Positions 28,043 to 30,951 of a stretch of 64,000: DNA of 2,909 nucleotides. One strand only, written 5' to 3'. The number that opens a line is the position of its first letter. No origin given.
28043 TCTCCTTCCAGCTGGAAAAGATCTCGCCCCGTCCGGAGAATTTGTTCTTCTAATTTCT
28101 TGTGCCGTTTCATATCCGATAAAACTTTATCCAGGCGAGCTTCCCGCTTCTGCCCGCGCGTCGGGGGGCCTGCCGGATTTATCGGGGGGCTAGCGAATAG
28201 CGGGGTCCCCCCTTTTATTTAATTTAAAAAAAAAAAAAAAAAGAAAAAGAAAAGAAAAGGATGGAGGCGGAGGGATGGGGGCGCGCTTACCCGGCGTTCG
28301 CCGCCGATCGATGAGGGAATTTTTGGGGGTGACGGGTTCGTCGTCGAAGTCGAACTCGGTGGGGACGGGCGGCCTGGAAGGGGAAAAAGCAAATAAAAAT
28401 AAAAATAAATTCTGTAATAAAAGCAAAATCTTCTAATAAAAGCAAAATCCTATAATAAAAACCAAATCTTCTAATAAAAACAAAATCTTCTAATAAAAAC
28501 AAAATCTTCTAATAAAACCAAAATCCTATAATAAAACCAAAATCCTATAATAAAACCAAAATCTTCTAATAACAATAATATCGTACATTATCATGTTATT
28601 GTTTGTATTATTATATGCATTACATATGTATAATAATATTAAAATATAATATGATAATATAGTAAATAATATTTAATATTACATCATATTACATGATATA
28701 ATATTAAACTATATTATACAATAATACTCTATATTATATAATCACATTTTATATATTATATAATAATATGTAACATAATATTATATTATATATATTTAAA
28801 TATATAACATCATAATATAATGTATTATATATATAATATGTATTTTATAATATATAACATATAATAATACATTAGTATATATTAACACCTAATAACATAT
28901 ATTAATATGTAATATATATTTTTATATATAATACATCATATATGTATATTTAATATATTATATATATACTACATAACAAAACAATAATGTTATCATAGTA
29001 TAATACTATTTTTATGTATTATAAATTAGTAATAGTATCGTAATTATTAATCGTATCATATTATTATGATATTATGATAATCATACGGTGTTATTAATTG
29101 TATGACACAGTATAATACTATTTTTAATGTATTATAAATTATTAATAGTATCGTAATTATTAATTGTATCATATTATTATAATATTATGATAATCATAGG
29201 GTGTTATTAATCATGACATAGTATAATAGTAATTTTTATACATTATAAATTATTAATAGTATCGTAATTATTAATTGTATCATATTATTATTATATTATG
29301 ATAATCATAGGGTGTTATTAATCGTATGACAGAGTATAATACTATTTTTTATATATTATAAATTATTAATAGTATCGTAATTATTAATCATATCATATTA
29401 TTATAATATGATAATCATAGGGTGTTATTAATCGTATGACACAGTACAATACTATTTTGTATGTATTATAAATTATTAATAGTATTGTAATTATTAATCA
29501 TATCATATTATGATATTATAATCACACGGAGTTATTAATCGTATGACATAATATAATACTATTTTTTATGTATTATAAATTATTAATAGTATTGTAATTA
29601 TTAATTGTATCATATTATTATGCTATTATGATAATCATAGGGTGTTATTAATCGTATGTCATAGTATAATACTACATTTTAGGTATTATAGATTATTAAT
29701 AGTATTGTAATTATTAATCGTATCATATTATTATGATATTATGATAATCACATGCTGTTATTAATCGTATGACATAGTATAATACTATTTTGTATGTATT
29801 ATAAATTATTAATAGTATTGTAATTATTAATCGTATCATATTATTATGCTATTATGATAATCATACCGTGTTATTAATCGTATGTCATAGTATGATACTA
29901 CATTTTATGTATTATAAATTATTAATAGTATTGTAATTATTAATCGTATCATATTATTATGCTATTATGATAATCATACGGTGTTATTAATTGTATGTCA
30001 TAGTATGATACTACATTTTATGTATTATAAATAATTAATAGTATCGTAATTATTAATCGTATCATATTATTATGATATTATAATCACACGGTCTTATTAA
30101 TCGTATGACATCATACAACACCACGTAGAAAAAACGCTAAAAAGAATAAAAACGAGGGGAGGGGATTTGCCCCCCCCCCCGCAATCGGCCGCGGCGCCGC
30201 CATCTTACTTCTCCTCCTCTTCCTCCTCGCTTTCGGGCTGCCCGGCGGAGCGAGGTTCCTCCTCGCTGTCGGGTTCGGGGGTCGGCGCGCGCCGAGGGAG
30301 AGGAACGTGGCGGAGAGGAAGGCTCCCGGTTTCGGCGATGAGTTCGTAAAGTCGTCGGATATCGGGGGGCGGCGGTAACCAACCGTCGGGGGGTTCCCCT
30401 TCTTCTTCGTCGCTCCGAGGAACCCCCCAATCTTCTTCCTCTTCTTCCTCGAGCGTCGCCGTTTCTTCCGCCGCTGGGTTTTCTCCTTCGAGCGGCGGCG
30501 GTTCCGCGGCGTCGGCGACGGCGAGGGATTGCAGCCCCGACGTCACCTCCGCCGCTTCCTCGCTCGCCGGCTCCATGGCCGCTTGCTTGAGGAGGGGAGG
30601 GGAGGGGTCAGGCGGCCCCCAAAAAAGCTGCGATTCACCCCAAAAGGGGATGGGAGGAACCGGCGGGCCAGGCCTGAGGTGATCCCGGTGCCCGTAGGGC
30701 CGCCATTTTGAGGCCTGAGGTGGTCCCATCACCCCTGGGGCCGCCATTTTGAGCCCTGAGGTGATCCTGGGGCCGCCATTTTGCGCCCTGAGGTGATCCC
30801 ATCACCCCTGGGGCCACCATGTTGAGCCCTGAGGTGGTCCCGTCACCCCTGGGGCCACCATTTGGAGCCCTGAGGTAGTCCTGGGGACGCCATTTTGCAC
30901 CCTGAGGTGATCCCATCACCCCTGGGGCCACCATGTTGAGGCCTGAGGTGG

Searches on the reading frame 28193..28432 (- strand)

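Call 13: search_protein_families(library=pfam, max_evalue=1, proteins=[window:28193-28432:-])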
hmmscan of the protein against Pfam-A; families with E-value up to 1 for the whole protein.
window:28193-28432:- (80 aa): 1 family
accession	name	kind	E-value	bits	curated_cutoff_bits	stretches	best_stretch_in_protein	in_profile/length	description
PF15364.11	PAXIP1_C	-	8.9e-10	39.2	27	1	20-51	75-106/132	PAXIP1-associated-protein-1 C term PTIP binding protein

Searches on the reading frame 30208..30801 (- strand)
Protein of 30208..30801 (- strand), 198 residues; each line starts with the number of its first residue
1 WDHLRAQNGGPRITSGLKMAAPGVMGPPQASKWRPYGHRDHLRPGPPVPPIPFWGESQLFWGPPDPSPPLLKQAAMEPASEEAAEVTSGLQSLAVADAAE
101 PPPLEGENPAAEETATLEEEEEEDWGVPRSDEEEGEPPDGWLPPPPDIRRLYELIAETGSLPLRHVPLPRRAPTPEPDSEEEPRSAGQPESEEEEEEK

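Call 13: search_protein_families(library=pfam, max_evalue=1, proteins=[window:30208-30801:-])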
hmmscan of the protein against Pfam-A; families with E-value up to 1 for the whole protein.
window:30208-30801:- (198 aa): 2 families
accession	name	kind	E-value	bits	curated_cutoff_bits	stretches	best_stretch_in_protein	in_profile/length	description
PF15364.11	PAXIP1_C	-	2.8e-13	50.6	27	1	124-197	1-73/132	PAXIP1-associated-protein-1 C term PTIP binding protein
PF00428.24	Ribosomal_60s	-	0.6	11.1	28.1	0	82-124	38-80/88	60s Acidic ribosomal protein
